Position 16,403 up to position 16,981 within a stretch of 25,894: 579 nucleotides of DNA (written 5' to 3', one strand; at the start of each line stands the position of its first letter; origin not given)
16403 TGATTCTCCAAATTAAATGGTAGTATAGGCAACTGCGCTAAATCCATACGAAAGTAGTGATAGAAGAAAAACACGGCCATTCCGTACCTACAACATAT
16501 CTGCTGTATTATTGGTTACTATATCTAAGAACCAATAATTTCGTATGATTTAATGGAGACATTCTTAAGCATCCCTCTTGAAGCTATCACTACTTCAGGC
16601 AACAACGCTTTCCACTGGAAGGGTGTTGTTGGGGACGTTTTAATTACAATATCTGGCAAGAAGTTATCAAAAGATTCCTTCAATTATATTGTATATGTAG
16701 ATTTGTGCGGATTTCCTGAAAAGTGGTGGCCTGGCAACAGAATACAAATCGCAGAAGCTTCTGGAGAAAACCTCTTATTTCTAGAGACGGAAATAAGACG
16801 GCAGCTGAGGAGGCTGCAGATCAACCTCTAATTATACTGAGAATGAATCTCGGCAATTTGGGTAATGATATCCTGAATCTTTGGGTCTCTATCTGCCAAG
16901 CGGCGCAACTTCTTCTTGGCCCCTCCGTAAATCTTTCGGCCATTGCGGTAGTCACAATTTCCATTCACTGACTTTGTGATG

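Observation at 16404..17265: Sigma-70 region-4-like protein sitting at an operon boundary with double hairpin and a 424-bp non-coding region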

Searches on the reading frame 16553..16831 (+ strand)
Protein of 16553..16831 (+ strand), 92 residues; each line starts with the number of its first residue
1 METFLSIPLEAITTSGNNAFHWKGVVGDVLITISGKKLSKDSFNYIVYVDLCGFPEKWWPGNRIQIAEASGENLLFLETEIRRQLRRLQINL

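Call 5: search_protein_families(library=pfam, proteins=[window:16553-16831:+], max_evalue=1)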
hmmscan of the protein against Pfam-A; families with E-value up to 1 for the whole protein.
window:16553-16831:+ (92 aa): 0 families

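Call 6: search_protein_families(library=phrogs, proteins=[window:16553-16831:+], max_evalue=0.1)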
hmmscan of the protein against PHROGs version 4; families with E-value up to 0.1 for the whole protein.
window:16553-16831:+ (92 aa): 0 families

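Call 8: search_dna_similar(query=window:16553-16831:+, collection=phages, mode=protein, max_evalue=0.01, max_rows=30)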
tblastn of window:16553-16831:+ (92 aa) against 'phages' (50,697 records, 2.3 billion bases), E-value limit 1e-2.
No match.

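Call 31: find_homologous_proteins(query=window:16553-16831:+, max_evalue=0.01)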
Query window:16553-16831:+ (92 aa): 25 proteins with E <= 0.01 among 25 candidates.
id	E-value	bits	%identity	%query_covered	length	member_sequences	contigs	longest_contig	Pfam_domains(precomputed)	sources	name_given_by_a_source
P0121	4.3e-55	202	100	100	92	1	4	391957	-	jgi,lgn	jgi:hypothetical protein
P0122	2.4e-48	180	86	100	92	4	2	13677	-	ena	-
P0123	1.7e-42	161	79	100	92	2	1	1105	-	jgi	jgi:hypothetical protein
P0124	8.4e-41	156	75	100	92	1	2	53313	-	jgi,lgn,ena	-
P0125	9.0e-41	156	75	100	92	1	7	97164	-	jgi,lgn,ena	jgi:hypothetical protein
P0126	9.0e-41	156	74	100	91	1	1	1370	-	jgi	jgi:hypothetical protein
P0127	1.9e-40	155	74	100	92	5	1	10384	-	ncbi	-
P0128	2.4e-40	154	74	100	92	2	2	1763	-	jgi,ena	-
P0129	2.4e-40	154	75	100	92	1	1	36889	-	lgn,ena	-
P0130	3.2e-40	154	74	100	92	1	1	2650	-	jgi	-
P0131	8.9e-40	153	71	100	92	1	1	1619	-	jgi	-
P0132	1.3e-39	152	73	100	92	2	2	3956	-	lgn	-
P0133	3.4e-39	151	70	100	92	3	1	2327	-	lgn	-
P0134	5.3e-39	150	74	100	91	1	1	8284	-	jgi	jgi:hypothetical protein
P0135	6.8e-39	150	74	100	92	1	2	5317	-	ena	-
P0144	9.4e-31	124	60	100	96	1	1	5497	-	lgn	-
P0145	1.3e-28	117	58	97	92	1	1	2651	-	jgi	jgi:hypothetical protein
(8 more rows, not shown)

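Call 36: find_encoding_contigs(protein=P0125, flank=10000, max_places=3)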
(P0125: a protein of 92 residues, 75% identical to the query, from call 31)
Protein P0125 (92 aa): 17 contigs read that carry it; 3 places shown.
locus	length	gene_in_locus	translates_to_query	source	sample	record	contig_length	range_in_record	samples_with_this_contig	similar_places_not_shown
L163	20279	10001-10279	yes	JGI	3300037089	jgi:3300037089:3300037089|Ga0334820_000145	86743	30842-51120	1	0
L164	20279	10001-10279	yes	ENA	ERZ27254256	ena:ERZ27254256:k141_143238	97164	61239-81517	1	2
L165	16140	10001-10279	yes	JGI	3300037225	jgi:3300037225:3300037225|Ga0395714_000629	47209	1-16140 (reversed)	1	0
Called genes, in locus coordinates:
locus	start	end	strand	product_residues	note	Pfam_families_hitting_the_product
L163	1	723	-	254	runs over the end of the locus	PF01743:PolyA_pol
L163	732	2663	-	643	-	-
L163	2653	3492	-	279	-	-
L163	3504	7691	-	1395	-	-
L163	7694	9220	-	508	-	-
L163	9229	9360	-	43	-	-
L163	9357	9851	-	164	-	-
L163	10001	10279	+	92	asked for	-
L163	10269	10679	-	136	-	-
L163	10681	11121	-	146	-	PF00196:GerE (weak)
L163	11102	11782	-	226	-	PF01751:Toprim (weak), PF13362:Toprim_3 (weak), PF13662:Toprim_4, PF13155:Toprim_2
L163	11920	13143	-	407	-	PF14311:DUF4379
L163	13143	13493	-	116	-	-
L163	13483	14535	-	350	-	PF00226:DnaJ, PF01556:DnaJ_C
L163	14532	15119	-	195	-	-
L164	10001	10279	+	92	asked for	-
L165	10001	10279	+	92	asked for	-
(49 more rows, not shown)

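Call 37: find_encoding_contigs(protein=P0144, flank=5000, max_places=2)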
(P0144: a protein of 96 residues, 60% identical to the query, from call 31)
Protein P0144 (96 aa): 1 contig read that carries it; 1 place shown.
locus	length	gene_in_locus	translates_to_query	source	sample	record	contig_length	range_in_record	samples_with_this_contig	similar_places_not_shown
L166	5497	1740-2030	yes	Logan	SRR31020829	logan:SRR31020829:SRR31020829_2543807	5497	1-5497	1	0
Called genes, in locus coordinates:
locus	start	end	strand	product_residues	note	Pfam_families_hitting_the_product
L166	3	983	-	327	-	?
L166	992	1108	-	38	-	-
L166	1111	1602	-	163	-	-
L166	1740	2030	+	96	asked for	-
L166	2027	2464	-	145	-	PF00196:GerE (weak)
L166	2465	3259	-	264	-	PF13662:Toprim_4, PF13155:Toprim_2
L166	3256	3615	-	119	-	-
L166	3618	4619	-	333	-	PF00226:DnaJ, PF01556:DnaJ_C, PF00684:DnaJ_CXXCXGXG (weak)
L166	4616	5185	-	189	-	-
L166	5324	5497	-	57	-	?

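Call 38: find_encoding_contigs(protein=P0145, flank=5000, max_places=2)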
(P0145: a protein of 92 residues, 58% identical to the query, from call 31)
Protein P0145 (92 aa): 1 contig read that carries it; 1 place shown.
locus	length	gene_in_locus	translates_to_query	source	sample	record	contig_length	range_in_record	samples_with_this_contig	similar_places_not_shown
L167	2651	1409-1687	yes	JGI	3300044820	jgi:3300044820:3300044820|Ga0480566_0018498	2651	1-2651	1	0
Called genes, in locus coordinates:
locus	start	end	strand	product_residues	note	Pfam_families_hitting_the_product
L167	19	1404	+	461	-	PF17767:NAPRTase_N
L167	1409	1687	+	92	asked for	-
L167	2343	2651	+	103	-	?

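Call 49: search_protein_families(library=ncbifam, proteins=[window:16553-16831:+], max_evalue=0.1)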
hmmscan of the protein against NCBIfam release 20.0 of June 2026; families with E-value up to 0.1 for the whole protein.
window:16553-16831:+ (92 aa): 0 families

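Call 52: predict_structure(alignment_id=A2)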
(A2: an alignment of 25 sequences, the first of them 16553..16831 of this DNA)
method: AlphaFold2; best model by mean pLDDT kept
length: 92 residues; sequences in the alignment: 25
mean_pLDDT: 76.5   pTM: 0.67
mean pLDDT of the five models: 76.5, 75.0, 73.1, 72.0, 45.5
residues with pLDDT >= 90: 3; 70-90: 62; 50-70: 25; < 50: 2
segments of 3 or more residues with pLDDT < 50: none
pLDDT, mean of each block of 10 residues (from residue 1): 63 68 80 85 86 56 83 85 84 65
secondary structure, 60 per line:
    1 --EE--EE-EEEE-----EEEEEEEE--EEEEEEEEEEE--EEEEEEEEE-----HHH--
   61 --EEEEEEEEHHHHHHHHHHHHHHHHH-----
elements in order: E10-13 E19-26 E29-39 E42-50 E63-70 H71-87

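Call 55: fold_search(model_id=the predicted structure, library=pdb)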
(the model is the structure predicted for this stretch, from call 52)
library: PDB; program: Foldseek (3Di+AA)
matches with E <= 10: 199; with E <= 0.001: 0
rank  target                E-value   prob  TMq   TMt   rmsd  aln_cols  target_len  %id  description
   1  1yqf_C                4.6e-01  0.41  0.42  0.23  14.4        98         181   12  Hypothetical protein from leishmania major unknown function sequence homologue to human p32 protein (released 2005-02-22)
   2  1yqf_E                5.8e-01  0.41  0.42  0.23  13.9        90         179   13  Hypothetical protein from leishmania major unknown function sequence homologue to human p32 protein (released 2005-02-22)
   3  8y3t_A                7.3e-01  0.20  0.33  0.28   7.6        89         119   13  The self-assembled nanotube of CPC46A/Q70H (released 2024-11-06)
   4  6m81_C                7.8e-01  0.51  0.42  0.18  11.9        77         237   10  Crystal structure of TylM1 Y14F bound to SAH and dTDP-phenol (released 2019-03-13)
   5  2w4y_A                7.8e-01  0.35  0.41  0.33   9.5        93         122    5  Caulobacter bacteriophage 5 - virus-like particle (released 2009-07-14)
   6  4oqd_B                8.7e-01  0.20  0.35  0.16  11.1        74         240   14  Crystal structure of the tylM1 N,N-dimethyltransferase in complex with SAH and TDP-Qui3NMe2 (released 2014-02-26)
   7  4oqd_C                9.8e-01  0.18  0.35  0.16  11.0        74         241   14  Crystal structure of the tylM1 N,N-dimethyltransferase in complex with SAH and TDP-Qui3NMe2 (released 2014-02-26)
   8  1yqf_A                1.2e+00  0.35  0.42  0.23  11.9        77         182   12  Hypothetical protein from leishmania major unknown function sequence homologue to human p32 protein (released 2005-02-22)
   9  9kgy_A                1.2e+00  0.23  0.30  0.24   4.5        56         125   14  Crystal structure of a de novo designed monomeric mainly-beta protein B10 (orthorhombic) (released 2025-07-02)
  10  1p32_A                1.3e+00  0.30  0.41  0.22  12.3        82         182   13  CRYSTAL STRUCTURE OF HUMAN P32, A DOUGHNUT-SHAPED ACIDIC MITOCHONDRIAL MATRIX PROTEIN (released 1999-04-06)
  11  6sg9_FV               1.3e+00  0.16  0.33  0.16  12.2        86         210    9  Head domain of the mt-SSU assemblosome from Trypanosoma brucei (released 2019-09-18)
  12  6m83                  1.3e+00  0.15  0.35  0.17  11.1        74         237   14  Crystal structure of TylM1 S120A bound to SAH and dTDP-phenol (released 2019-03-13)
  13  3p2q_B                1.3e+00  0.06  0.22  0.16  11.5        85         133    8  Crystal structure of the fluoroacetyl-CoA-specific thioesterase, FlK (released 2010-10-20)
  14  6m81_A                1.4e+00  0.38  0.42  0.18  11.4        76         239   10  Crystal structure of TylM1 Y14F bound to SAH and dTDP-phenol (released 2019-03-13)
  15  1una_A                1.4e+00  0.18  0.33  0.27   5.4        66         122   12  UNASSEMBLED VIRUS COAT PROTEIN DIMER, BACTERIOPHAGE RNA-BINDING DIMER (released 1996-11-08)
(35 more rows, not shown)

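Call 79: search_protein_families(library=padloc, proteins=[window:16553-16831:+], max_evalue=0.01)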
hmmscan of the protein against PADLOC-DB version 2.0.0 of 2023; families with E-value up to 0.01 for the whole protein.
window:16553-16831:+ (92 aa): 0 families
